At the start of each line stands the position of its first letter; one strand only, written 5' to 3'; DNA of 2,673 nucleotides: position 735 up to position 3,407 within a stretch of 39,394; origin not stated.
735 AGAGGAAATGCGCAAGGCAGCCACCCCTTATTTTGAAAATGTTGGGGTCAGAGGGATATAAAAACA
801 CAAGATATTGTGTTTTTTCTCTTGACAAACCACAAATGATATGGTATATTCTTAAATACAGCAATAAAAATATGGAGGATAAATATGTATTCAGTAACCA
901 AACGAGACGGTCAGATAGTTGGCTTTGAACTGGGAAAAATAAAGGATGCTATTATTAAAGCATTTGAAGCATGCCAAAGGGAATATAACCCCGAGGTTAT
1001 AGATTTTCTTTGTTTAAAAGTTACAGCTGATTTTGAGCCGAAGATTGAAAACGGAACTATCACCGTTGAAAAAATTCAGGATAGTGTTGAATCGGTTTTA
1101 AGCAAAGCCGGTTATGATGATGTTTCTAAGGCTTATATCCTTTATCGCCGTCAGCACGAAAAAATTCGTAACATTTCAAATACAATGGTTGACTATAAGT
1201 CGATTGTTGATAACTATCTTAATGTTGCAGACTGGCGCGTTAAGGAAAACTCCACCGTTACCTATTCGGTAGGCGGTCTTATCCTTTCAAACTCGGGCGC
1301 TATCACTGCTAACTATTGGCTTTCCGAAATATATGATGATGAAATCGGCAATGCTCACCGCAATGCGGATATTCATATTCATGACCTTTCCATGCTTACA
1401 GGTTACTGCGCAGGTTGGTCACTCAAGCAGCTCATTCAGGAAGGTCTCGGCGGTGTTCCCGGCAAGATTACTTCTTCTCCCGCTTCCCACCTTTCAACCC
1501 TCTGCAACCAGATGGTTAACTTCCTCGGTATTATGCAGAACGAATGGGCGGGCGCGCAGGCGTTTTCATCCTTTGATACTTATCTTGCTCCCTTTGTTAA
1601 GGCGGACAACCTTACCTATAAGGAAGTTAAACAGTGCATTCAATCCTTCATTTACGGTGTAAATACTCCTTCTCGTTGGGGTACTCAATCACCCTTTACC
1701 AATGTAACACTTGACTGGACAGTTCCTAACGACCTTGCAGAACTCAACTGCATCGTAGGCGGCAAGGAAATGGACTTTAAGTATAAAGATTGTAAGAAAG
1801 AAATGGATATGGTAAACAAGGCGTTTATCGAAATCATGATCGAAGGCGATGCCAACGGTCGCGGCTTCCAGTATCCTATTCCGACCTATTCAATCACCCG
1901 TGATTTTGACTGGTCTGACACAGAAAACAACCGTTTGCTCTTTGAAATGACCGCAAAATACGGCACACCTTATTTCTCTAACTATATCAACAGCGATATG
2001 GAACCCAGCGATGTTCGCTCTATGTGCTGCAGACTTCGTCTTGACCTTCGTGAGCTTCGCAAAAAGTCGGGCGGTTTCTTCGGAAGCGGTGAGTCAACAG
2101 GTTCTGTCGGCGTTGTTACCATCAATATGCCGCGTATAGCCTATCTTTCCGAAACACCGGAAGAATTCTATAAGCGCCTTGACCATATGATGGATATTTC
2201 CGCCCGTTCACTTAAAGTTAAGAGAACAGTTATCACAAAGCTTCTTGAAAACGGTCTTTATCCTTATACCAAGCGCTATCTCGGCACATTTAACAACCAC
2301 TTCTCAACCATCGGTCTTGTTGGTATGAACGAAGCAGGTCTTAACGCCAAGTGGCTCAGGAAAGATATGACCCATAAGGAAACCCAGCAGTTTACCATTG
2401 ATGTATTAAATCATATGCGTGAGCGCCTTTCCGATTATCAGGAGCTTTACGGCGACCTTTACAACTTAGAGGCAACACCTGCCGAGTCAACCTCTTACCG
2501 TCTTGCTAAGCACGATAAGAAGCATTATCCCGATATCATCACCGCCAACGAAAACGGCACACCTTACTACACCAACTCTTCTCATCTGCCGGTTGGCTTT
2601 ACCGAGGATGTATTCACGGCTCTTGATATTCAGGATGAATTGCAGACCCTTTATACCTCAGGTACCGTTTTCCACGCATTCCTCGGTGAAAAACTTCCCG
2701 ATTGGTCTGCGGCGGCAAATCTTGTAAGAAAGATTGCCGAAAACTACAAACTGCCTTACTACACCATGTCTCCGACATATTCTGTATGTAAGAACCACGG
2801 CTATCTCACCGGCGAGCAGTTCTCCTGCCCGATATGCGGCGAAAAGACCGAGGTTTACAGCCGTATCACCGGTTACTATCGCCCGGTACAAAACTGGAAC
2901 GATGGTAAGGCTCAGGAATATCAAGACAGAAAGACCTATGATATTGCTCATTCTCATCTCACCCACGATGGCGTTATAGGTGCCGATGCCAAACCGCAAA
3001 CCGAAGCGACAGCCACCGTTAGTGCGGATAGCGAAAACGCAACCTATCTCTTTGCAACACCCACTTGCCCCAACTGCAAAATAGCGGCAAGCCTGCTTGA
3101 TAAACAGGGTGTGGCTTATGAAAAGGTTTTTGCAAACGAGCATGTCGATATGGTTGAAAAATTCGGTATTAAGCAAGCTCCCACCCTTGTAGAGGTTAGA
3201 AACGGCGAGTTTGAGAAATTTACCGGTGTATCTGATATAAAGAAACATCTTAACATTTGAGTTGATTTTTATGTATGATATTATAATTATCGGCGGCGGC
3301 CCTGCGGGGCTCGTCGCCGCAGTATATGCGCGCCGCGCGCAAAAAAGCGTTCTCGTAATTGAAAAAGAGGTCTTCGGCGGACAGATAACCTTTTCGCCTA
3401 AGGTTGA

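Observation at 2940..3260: Class III RNR carries a covalently tethered CxxC thioredoxin-fold domain at its C-terminus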

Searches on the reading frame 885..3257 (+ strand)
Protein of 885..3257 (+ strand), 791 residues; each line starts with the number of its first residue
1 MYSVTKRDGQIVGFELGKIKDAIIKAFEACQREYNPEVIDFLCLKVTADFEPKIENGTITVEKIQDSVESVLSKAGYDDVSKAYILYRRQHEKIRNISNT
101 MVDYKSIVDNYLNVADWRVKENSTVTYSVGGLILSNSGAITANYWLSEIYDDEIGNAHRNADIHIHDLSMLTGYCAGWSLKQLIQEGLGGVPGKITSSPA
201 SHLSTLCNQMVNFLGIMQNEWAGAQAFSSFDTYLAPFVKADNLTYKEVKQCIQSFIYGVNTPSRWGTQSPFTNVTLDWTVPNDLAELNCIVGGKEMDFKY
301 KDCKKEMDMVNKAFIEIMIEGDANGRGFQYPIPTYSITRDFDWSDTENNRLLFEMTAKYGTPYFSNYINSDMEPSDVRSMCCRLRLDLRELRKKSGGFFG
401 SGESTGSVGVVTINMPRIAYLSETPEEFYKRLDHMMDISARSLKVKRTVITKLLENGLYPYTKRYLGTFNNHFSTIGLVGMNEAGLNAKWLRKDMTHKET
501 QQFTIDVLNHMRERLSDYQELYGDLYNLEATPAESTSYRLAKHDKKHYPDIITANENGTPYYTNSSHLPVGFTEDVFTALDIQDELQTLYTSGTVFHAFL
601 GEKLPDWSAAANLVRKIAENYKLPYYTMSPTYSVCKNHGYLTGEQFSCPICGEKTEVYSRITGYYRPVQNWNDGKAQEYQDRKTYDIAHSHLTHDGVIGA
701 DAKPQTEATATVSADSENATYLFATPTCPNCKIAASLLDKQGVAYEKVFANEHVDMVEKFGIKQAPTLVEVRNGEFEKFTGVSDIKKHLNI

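Call 3: search_protein_families(library=pfam, proteins=[window:885-3257:+], max_evalue=0.01)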
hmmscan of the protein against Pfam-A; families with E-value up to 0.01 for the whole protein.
window:885-3257:+ (791 aa): 4 families
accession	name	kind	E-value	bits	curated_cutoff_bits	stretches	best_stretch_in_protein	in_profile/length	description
PF13597.11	NRDD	-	7.2e-191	636.1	26.2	1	121-685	1-562/562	Anaerobic ribonucleoside-triphosphate reductase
PF03477.21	ATP-cone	-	9.1e-22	77.9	25.8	1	3-92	2-87/88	ATP cone domain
PF00462.30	Glutaredoxin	-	6.8e-05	23.4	22.9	1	722-754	3-35/60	Glutaredoxin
PF00085.26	Thioredoxin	-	0.0024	18.3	23.5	1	712-783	14-92/103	Thioredoxin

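Call 4: search_protein_families(library=ncbifam, proteins=[window:885-3257:+], max_evalue=0.01)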
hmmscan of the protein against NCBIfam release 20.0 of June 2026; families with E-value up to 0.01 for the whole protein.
window:885-3257:+ (791 aa): 19 families
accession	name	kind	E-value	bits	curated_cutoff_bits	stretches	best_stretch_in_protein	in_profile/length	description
NF006126.0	PRK08270.1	equivalog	0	1148.1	548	1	2-687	3-683/684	ribonucleoside triphosphate reductase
TIGR02487.1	NrdD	equivalog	2.4e-155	518.4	326.35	1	121-684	2-580/581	anaerobic ribonucleoside-triphosphate reductase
NF006358.0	PRK08579.1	equivalog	1.3e-120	403.5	585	2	103-395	8-297/624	anaerobic ribonucleoside triphosphate reductase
NF005497.0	PRK07111.1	equivalog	9.3e-75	252.4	764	3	2-240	3-235/746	anaerobic ribonucleoside triphosphate reductase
NF006127.0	PRK08271.1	equivalog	3.5e-69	233.9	545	1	146-685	91-627/631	anaerobic ribonucleoside-triphosphate reductase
TIGR02827.1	RNR_anaer_Bdell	equivalog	1e-55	189.4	568.3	1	152-682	74-594/596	anaerobic ribonucleoside-triphosphate reductase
NF006732.0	PRK09263.1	equivalog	1.6e-53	182.2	657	2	241-683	261-703/712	anaerobic ribonucleoside-triphosphate reductase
NF011292.0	PRK14704.1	equivalog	1e-30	106.9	736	1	118-683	26-615/618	anaerobic ribonucleoside triphosphate reductase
NF009028.0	PRK12364.1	equivalog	1.6e-16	59.5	1377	1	4-114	3-113/842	ribonucleoside-diphosphate reductase subunit alpha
NF005010.0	PRK06406.1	subfamily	3.5e-13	48.7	1125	1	3-101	6-105/771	vitamin B12-dependent ribonucleotide reductase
NF005544.0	PRK07207.1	equivalog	4e-13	48.1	965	1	2-100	34-139/965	ribonucleoside-diphosphate reductase subunit alpha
NF009029.0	PRK12365.1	equivalog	6.2e-11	41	1350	1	3-112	119-236/1046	ribonucleoside-diphosphate reductase subunit alpha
NF006207.0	PRK08332.1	equivalog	1.7e-09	35.5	2400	1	4-107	6-108/1684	vitamin B12-dependent ribonucleotide reductase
TIGR02194.1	GlrX_NrdH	subfamily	0.00019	21.6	85.75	1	722-770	3-54/72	glutaredoxin-like protein NrdH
TIGR02196.1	GlrX_YruB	hypoth_equivalog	0.0011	19.5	88.55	1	722-748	4-30/74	glutaredoxin-like protein, YruB-family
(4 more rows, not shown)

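Call 13: find_homologous_proteins(query=window:885-3257:+, max_evalue=1e-10)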
Query window:885-3257:+ (791 aa): 8000 proteins with E <= 1e-10 among 8000 candidates; the best 120 are listed.
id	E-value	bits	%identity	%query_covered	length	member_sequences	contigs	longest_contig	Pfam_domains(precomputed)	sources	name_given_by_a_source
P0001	0.0e+0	1850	100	100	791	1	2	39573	PF03477.22,PF13597.12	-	-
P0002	0.0e+0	1848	100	100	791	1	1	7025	PF03477.22,PF13597.12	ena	-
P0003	0.0e+0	1848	100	100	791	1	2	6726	PF03477.22,PF13597.12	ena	-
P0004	0.0e+0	1848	100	100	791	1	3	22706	PF03477.22,PF13597.12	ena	-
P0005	0.0e+0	1845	100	100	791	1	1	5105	PF03477.22,PF13597.12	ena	-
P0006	0.0e+0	1770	-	-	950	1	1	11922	PF00085.27,PF03477.22,PF13597.12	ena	-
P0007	0.0e+0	1744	94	100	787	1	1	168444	PF03477.22,PF13597.12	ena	-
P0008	0.0e+0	1741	94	100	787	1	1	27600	PF03477.22,PF13597.12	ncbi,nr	ncbi:MAG: ribonucleoside triphosphate reductase [Clostridia bacterium]|nr:ribonucleoside triphosphat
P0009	0.0e+0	1741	94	100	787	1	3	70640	PF03477.22,PF13597.12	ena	-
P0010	0.0e+0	1676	90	100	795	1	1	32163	PF00462.31,PF03477.22,PF13597.12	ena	-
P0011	0.0e+0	1672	90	100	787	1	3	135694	PF00462.31,PF03477.22,PF13597.12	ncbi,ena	-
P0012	0.0e+0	1633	87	100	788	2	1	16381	PF00462.31,PF00085.27,PF03477.22,PF13597.12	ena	-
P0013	0.0e+0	1623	86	100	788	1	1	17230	PF00462.31,PF03477.22,PF13597.12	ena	-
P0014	0.0e+0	1617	86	100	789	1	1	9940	PF00462.31,PF00085.27,PF03477.22,PF13597.12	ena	-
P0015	0.0e+0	1605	86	100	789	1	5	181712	PF00085.27,PF03477.22,PF13597.12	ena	-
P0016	0.0e+0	1603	86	100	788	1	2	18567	PF03477.22,PF13597.12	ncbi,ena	-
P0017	0.0e+0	1602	86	100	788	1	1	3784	PF03477.22,PF13597.12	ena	-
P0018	0.0e+0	1601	86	100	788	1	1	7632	PF03477.22,PF13597.12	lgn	-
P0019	0.0e+0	1601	85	100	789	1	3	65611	PF00462.31,PF03477.22,PF13597.12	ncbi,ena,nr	ncbi:MAG: ribonucleoside triphosphate reductase [Clostridia bacterium]|nr:ribonucleoside triphosphat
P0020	0.0e+0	1601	86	100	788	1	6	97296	PF00085.27,PF03477.22,PF13597.12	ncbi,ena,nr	ncbi:MAG: ribonucleoside triphosphate reductase [Clostridia bacterium]|nr:ribonucleoside triphosphat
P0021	0.0e+0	1601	86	100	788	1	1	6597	PF03477.22,PF13597.12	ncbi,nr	ncbi:MAG: ribonucleoside triphosphate reductase [Firmicutes bacterium]|nr:ribonucleoside triphosphat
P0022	0.0e+0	1600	85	100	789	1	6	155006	PF00462.31,PF03477.22,PF13597.12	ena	-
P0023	0.0e+0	1600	85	100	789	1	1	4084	PF00462.31,PF03477.22,PF13597.12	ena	-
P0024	0.0e+0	1599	85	100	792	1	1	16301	PF03477.22,PF13597.12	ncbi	-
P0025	0.0e+0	1598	86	100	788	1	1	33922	PF03477.22,PF13597.12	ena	-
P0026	0.0e+0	1597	85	100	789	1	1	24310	PF00462.31,PF03477.22,PF13597.12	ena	-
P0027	0.0e+0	1595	85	100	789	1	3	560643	PF00085.27,PF03477.22,PF13597.12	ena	-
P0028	0.0e+0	1595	85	100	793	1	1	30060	PF03477.22,PF13597.12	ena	-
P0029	0.0e+0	1595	86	100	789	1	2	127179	PF00085.27,PF03477.22,PF13597.12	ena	-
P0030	0.0e+0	1594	86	100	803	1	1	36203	PF00085.27,PF03477.22,PF13597.12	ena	-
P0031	0.0e+0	1592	85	100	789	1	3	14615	PF00085.27,PF03477.22,PF13597.12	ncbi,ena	-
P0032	0.0e+0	1591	85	100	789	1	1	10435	PF03477.22,PF13597.12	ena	-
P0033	0.0e+0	1590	85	100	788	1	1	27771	PF00085.27,PF03477.22,PF13597.12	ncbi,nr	ncbi:MAG: ribonucleoside triphosphate reductase [Oscillospiraceae bacterium]|nr:ribonucleoside triph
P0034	0.0e+0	1590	85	100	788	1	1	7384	PF00085.27,PF03477.22,PF13597.12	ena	-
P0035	0.0e+0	1589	85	100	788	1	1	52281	PF00085.27,PF03477.22,PF13597.12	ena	-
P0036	0.0e+0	1589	85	100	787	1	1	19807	PF00085.27,PF03477.22,PF13597.12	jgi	-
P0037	0.0e+0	1588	86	100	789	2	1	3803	PF03477.22,PF13597.12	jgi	jgi:ribonucleoside-triphosphate reductase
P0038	0.0e+0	1588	85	100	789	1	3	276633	PF00085.27,PF03477.22,PF13597.12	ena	-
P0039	0.0e+0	1588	85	100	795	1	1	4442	PF03477.22,PF13597.12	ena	-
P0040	0.0e+0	1587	85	100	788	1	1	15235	PF00085.27,PF03477.22,PF13597.12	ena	-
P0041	0.0e+0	1587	85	100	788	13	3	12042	PF00085.27,PF03477.22,PF13597.12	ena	-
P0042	0.0e+0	1586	85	100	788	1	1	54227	PF00085.27,PF03477.22,PF13597.12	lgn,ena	-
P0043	0.0e+0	1586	85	100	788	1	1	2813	PF00085.27,PF03477.22,PF13597.12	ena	-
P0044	0.0e+0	1582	85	100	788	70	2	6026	PF00462.31,PF00085.27,PF03477.22,PF13597.12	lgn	-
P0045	0.0e+0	1582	85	100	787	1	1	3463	PF00462.31,PF00085.27,PF03477.22,PF13597.12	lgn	-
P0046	0.0e+0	1581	85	100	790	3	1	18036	PF03477.22,PF13597.12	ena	-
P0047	0.0e+0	1581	85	100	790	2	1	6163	PF03477.22,PF13597.12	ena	-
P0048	0.0e+0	1581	85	100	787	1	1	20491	PF00462.31,PF00085.27,PF03477.22,PF13597.12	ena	-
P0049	0.0e+0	1581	85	100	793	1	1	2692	PF03477.22,PF13597.12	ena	-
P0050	0.0e+0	1581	84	100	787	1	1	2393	PF00462.31,PF00085.27,PF03477.22,PF13597.12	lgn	-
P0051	0.0e+0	1580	84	100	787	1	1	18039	PF00462.31,PF00085.27,PF03477.22,PF13597.12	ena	-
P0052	0.0e+0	1580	84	100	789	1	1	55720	PF00085.27,PF03477.22,PF13597.12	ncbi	-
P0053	0.0e+0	1579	84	100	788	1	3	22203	PF00085.27,PF03477.22,PF13597.12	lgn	-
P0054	0.0e+0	1578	84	100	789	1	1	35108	PF03477.22,PF13597.12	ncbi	-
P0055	0.0e+0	1578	85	100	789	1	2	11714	PF03477.22,PF13597.12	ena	-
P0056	0.0e+0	1578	85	100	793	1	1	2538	PF00462.31,PF00085.27,PF03477.22,PF13597.12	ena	-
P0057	0.0e+0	1577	84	100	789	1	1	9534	PF03477.22,PF13597.12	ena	-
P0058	0.0e+0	1577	84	100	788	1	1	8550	PF00085.27,PF03477.22,PF13597.12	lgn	-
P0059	0.0e+0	1577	84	100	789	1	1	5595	PF03477.22,PF13597.12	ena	-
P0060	0.0e+0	1576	84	100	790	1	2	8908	PF00085.27,PF03477.22,PF13597.12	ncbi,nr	ncbi:MAG: ribonucleoside triphosphate reductase [Clostridia bacterium]|nr:ribonucleoside triphosphat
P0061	0.0e+0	1576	84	100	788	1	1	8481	PF03477.22,PF13597.12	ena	-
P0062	0.0e+0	1574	84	100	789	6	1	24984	PF00462.31,PF03477.22,PF13597.12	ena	-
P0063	0.0e+0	1571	84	100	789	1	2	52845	PF00085.27,PF03477.22,PF13597.12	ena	-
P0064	0.0e+0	1571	85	100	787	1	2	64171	PF03477.22,PF13597.12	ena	-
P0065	0.0e+0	1571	84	100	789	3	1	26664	PF03477.22,PF13597.12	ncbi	-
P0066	0.0e+0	1569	84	100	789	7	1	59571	PF03477.22,PF13597.12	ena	-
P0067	0.0e+0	1569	83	100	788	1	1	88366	PF03477.22,PF13597.12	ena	-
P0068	0.0e+0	1569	83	100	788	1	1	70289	PF03477.22,PF13597.12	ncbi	-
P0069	0.0e+0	1568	84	100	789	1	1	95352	PF00085.27,PF03477.22,PF13597.12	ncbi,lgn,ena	-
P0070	0.0e+0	1567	84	100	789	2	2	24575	PF03477.22,PF13597.12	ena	-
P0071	0.0e+0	1566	84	100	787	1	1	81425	PF03477.22,PF13597.12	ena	-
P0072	0.0e+0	1565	84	100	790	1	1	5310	PF00462.31,PF00085.27,PF03477.22,PF13597.12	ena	-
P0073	0.0e+0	1565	84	100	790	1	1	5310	PF00462.31,PF00085.27,PF03477.22,PF13597.12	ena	-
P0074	0.0e+0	1564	84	100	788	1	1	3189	PF03477.22,PF13597.12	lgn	-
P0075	0.0e+0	1564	84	100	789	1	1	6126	PF03477.22,PF13597.12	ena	-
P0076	0.0e+0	1563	84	100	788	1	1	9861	PF03477.22,PF13597.12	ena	-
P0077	0.0e+0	1563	84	100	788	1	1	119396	PF03477.22,PF13597.12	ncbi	-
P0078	0.0e+0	1563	83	100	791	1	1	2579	PF00085.27,PF03477.22,PF13597.12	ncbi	-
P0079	0.0e+0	1562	84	100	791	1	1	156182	PF00462.31,PF00085.27,PF03477.22,PF13597.12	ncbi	-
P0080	0.0e+0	1562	84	100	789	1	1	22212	PF00462.31,PF00085.27,PF03477.22,PF13597.12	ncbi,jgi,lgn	-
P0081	0.0e+0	1561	84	100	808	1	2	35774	PF00462.31,PF00085.27,PF03477.22,PF13597.12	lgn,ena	-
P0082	0.0e+0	1561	84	100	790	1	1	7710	PF00085.27,PF03477.22,PF13597.12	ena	-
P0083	0.0e+0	1560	84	100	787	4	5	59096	PF00462.31,PF03477.22,PF13597.12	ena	-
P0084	0.0e+0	1560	84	100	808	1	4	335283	PF00462.31,PF00085.27,PF03477.22,PF13597.12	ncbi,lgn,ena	-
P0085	0.0e+0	1559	83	100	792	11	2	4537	PF03477.22,PF13597.12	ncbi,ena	-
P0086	0.0e+0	1558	84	100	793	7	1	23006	PF00462.31,PF00085.27,PF03477.22,PF13597.12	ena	-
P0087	0.0e+0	1557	84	100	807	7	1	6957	PF00462.31,PF03477.22,PF13597.12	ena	-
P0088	0.0e+0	1557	84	100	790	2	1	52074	PF00462.31,PF00085.27,PF03477.22,PF13597.12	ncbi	-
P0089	0.0e+0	1556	84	100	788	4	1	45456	PF03477.22,PF13597.12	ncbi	-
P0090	0.0e+0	1556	84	100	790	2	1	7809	PF00462.31,PF03477.22,PF13597.12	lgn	-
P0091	0.0e+0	1555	83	100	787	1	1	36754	PF03477.22,PF13597.12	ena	-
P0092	0.0e+0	1555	84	100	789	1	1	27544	PF03477.22,PF13597.12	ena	-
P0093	0.0e+0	1555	83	100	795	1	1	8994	PF00085.27,PF03477.22,PF13597.12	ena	-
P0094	0.0e+0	1555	83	100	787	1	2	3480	PF03477.22,PF13597.12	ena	-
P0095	0.0e+0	1554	83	100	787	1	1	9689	PF03477.22,PF13597.12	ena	-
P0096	0.0e+0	1554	83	100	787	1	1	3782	PF03477.22,PF13597.12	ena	-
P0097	0.0e+0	1554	84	100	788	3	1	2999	PF03477.22,PF13597.12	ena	-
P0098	0.0e+0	1554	83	100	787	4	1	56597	PF03477.22,PF13597.12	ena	-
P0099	0.0e+0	1554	84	100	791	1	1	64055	PF00462.31,PF00085.27,PF03477.22,PF13597.12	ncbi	-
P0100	0.0e+0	1553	83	100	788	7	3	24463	PF03477.22,PF13597.12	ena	-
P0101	0.0e+0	1553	84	100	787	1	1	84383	PF03477.22,PF13597.12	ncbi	-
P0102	0.0e+0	1553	83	100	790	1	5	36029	PF03477.22,PF13597.12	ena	-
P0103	0.0e+0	1552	83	100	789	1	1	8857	PF03477.22,PF13597.12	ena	-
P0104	0.0e+0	1552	83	100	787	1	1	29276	PF00085.27,PF03477.22,PF13597.12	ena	-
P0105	0.0e+0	1552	83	100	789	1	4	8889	PF03477.22,PF13597.12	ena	-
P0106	0.0e+0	1552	83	100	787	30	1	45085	PF03477.22,PF13597.12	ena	-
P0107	0.0e+0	1552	84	100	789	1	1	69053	PF03477.22,PF13597.12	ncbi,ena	-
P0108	0.0e+0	1552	84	100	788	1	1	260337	PF03477.22,PF13597.12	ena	-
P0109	0.0e+0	1551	83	100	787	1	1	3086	PF03477.22,PF13597.12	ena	-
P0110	0.0e+0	1551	83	100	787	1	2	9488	PF03477.22,PF13597.12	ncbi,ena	-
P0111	0.0e+0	1551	84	100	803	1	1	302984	PF00085.27,PF03477.22,PF13597.12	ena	-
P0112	0.0e+0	1551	83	100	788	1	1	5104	PF00462.31,PF03477.22,PF13597.12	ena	-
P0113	0.0e+0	1551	84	100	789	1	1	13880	PF00462.31,PF03477.22,PF13597.12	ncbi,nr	ncbi:MAG: ribonucleoside triphosphate reductase [Clostridia bacterium]|nr:ribonucleoside triphosphat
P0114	0.0e+0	1551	83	100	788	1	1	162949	PF03477.22,PF13597.12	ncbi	-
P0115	0.0e+0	1551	83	100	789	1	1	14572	PF03477.22,PF13597.12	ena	-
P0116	0.0e+0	1551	83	100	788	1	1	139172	PF03477.22,PF13597.12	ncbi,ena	-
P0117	0.0e+0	1551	83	100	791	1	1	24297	PF03477.22,PF13597.12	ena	-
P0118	0.0e+0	1551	84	100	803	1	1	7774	PF00085.27,PF03477.22,PF13597.12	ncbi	-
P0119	0.0e+0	1550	83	100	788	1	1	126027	PF03477.22,PF13597.12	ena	-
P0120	0.0e+0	1550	83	100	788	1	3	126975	PF03477.22,PF13597.12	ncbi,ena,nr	ncbi:MAG: ribonucleoside triphosphate reductase [Clostridia bacterium]|nr:ribonucleoside triphosphat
